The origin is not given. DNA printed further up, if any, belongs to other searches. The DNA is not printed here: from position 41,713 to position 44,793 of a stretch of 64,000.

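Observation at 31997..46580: Glycan-tailoring island dense in sulfotransferases and methyltransferases but lacking polymerase, flippase, exporter, initiating transferase and PAPS genes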

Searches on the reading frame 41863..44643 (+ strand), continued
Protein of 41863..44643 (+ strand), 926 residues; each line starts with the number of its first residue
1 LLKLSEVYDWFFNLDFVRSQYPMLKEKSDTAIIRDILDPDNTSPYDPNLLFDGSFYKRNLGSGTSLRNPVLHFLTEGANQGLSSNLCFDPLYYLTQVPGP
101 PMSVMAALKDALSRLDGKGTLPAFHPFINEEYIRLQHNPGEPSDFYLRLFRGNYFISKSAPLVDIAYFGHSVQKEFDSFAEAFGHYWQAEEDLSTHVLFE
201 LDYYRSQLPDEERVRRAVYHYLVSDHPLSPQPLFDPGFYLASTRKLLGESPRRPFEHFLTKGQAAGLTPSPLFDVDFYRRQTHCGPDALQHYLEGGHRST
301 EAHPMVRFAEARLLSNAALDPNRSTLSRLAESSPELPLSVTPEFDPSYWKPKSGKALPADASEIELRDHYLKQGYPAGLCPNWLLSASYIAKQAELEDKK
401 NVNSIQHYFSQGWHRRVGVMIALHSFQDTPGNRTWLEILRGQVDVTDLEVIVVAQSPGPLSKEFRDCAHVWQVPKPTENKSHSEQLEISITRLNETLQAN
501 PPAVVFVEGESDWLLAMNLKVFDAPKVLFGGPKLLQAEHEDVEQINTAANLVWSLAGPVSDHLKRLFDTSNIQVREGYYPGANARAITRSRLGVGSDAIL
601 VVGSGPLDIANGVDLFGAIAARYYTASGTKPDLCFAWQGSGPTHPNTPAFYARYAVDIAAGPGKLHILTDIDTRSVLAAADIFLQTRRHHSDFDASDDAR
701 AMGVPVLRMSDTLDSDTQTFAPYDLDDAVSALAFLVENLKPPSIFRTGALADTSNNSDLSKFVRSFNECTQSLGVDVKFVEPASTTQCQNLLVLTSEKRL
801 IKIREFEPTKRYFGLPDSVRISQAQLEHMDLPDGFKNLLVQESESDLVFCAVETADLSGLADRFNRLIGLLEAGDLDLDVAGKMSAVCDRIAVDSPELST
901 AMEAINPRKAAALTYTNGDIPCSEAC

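Call 36: predict_structure(alignment_id=A1)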
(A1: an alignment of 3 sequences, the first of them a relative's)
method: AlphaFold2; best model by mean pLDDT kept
length: 926 residues; sequences in the alignment: 3
mean_pLDDT: 35.5   pTM: 0.22
mean pLDDT of the five models: 35.5, 33.8, 33.0, 31.7, 29.7
residues with pLDDT >= 90: 0; 70-90: 8; 50-70: 87; < 50: 831
segments of 3 or more residues with pLDDT < 50: 1-14, 19-21, 32-94, 100-102, 115-234, 291-425, 441-457, 469-926
pLDDT, mean of each block of 10 residues (from residue 1): 24 43 55 45 37 33 35 37 33 47 50 46 33 30 28 24 23 25 25 24 29 28 29 55 73 58 63 55 52 42 27 28 30 24 32 41 42 32 26 27 24 28 49 50 39 51 54 44 46 44 41 39 36 25 27 27 33 28 35 40 38 39 37 39 30 29 22 25 28 38 40 34 37 36 25 28 36 28 25 32 31 31 36 36 28 27 34 32 30 32 33 31 26
secondary structure, 60 per line:
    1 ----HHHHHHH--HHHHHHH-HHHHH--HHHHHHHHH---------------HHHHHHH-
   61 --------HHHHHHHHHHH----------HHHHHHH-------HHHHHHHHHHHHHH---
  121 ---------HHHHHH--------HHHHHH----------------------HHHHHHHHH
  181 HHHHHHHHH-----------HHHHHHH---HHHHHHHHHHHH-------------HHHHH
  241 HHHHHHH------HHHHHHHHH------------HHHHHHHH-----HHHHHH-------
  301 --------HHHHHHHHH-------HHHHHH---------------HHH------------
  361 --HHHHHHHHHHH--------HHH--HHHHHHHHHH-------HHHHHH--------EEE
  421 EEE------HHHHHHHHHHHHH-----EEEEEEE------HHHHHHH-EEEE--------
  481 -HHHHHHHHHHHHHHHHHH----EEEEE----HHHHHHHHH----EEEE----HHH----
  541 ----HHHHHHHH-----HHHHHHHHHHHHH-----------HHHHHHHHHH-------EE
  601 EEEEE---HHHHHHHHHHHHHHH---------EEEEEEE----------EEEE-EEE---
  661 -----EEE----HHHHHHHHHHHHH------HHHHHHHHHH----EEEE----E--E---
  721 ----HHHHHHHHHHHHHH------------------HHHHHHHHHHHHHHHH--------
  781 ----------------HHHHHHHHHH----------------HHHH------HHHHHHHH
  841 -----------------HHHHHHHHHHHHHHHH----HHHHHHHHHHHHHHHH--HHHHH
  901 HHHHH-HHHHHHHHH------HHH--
elements in order (helices of 4 or more, strands of 3 or more residues): H5-11 H14-20 H22-26 H29-37 H53-59 H69-79 H90-96 H104-117 H130-135 H144-149 H172-189 H201-207 H211-222 H236-247 H254-262 H275-282 H288-293 H309-317 H325-330 H363-373 H387-396 H404-409 E418-423 H430-442 E448-454 H461-467 E469-472 H482-499 E504-508 H513-521 E526-529 H545-552 H558-570 H582-591 E599-605 H609-623 E633-639 E650-653 E655-657 E666-668 H673-685 H692-701 E706-709 H725-738 H757-772 H797-806 H823-826 H833-840 H858-873 H878-893 H896-905 H907-915

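Call 39: find_homologous_proteins(query=A4, max_evalue=1e-10)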
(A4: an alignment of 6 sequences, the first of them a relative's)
Query A4 (6 sequences) (926 aa, profile of the alignment): 10 proteins with E <= 1e-10 among 8000 candidates.
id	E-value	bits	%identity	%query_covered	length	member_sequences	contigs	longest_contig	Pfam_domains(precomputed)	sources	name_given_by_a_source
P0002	0.0e+0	1570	62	100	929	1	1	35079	-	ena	-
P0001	0.0e+0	1538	100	100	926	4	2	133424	-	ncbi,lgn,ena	-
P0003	0.0e+0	1233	48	99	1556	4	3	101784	PF00534.27,PF13692.13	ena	-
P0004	5.7e-69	251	26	43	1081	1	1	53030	-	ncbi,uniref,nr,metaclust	ncbi:glycosyltransferase family 61 protein [Lutibaculum baratangense]|uniref:Uncharacterized protein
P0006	5.3e-52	195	29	37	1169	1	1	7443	PF05045.18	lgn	-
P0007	2.1e-51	193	27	24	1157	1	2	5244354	PF05045.18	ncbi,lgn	ncbi:MAG: rhamnan synthesis F family protein [Methylocella sp.]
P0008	2.4e-37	147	30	28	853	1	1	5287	PF13692.13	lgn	-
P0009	5.2e-25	106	30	25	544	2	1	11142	-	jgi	jgi:hypothetical protein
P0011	1.9e-19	87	27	20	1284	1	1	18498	-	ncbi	-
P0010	3.0e-18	83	33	12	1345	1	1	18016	PF00534.27,PF13524.13,PF13439.13,PF20706.4,PF13692.13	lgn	-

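Call 51: search_protein_representatives(alignment_id=A1)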
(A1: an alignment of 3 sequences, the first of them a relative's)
Query: 3 sequences, 928 profile positions. Proteins with E-value up to 0.001 (for the whole library): 5041; up to 1e-10: 1777; up to 1e-30: 202. The best 150 are listed.
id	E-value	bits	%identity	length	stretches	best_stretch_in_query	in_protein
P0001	0.0e+00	1832.5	-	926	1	4-928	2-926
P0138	1.3e-283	960.0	-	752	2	343-928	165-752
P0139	1.6e-201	688.2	-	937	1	5-921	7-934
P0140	2.0e-198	678.0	-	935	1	5-919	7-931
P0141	5.2e-188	643.5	-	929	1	10-919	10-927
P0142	4.6e-187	640.4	-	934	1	5-917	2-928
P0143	1.5e-179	615.6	-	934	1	5-917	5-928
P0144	1.4e-177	609.0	-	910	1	1-742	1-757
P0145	1.9e-171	588.7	-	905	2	8-544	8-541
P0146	7.1e-169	580.2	-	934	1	1-916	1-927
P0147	4.2e-168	577.7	-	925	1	4-918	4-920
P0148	3.2e-164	564.8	-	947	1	1-917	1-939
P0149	7.3e-156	537.2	-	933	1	1-917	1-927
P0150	8.2e-149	513.8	-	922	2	10-787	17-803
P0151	2.2e-137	476.0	-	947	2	13-712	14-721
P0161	5.8e-80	286.0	-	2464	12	231-299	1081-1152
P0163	6.5e-73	262.6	-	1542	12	198-301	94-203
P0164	1.9e-72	261.1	-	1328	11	230-309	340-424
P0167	5.6e-69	249.6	-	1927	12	48-101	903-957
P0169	2.6e-64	234.2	-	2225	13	192-306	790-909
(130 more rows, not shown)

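Call 52: search_protein_families(library=pfam, proteins=[P0161, P0163, P0164, P0167, P0169], max_evalue=0.00001)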
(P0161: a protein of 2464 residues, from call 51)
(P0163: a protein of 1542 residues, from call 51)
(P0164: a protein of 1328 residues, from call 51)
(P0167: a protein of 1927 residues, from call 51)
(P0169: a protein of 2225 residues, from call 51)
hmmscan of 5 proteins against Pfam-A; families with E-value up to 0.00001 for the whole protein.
P0161 (2464 aa): 6 families
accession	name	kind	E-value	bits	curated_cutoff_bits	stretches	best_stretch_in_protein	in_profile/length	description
PF14307.12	Glyco_tran_WbsX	-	1.1e-134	449.8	25.1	1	1438-1778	2-349/350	Glycosyltransferase WbsX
PF00535.33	Glycos_transf_2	-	8.3e-22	78.3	23.3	1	2176-2300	1-124/168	Glycosyl transferase family 2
PF00534.26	Glycos_transf_1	-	1.2e-21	77.4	26.4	1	1982-2132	8-154/172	Glycosyl transferases group 1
PF13692.12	Glyco_trans_1_4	-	5.3e-21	75.8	27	1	1993-2132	5-138/142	Glycosyl transferases group 1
PF13641.12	Glyco_tranf_2_3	-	1.7e-15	58.1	27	1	2175-2410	3-212/230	Glycosyltransferase like family 2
PF20706.3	GT4-conflict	-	7.9e-08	32.1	26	1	1998-2163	208-379/385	Family 4 Glycosyltransferase in conflict systems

P0163 (1542 aa): 2 families
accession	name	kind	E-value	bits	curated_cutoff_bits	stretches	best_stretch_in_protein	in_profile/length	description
PF05045.17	RgpF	-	3.7e-39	135.2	25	1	1016-1243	267-499/503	Rhamnan synthesis protein F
PF04765.19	TOD1_MUCI70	-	3.3e-12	46.8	21.4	1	1342-1488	134-286/314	TOD1/MUCI70, glycosyltransferase-like domain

P0164 (1328 aa): 1 family
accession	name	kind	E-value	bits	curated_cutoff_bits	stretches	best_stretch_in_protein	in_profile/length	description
PF09037.16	Sulphotransf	-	9.2e-14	52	22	1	1081-1301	2-244/244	Stf0 sulphotransferase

P0167 (1927 aa): 1 family
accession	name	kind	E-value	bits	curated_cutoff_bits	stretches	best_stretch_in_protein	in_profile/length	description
PF13692.12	Glyco_trans_1_4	-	4.5e-15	56.6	27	1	1407-1548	2-140/142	Glycosyl transferases group 1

P0169 (2225 aa): 4 families
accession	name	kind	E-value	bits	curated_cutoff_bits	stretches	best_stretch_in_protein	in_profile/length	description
PF13692.12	Glyco_trans_1_4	-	2.2e-22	80.3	27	1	2045-2180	2-141/142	Glycosyl transferases group 1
PF00535.33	Glycos_transf_2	-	4e-18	66.4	23.3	1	1590-1762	1-167/168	Glycosyl transferase family 2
PF13641.12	Glyco_tranf_2_3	-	3.7e-13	50.5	27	1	1589-1813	3-224/230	Glycosyltransferase like family 2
PF04230.19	PS_pyruv_trans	-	4e-09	37.2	25.3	1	51-200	82-274/280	Polysaccharide pyruvyl transferase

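Call 84: search_protein_families(library=ncbifam, proteins=[L012:5026-6798:+, L012:9072-9734:+], max_evalue=0.00001)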
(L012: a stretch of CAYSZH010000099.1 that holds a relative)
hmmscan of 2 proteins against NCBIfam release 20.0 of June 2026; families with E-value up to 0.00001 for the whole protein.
L012:5026-6798:+ (590 aa): 0 families

L012:9072-9734:+ (220 aa): 0 families
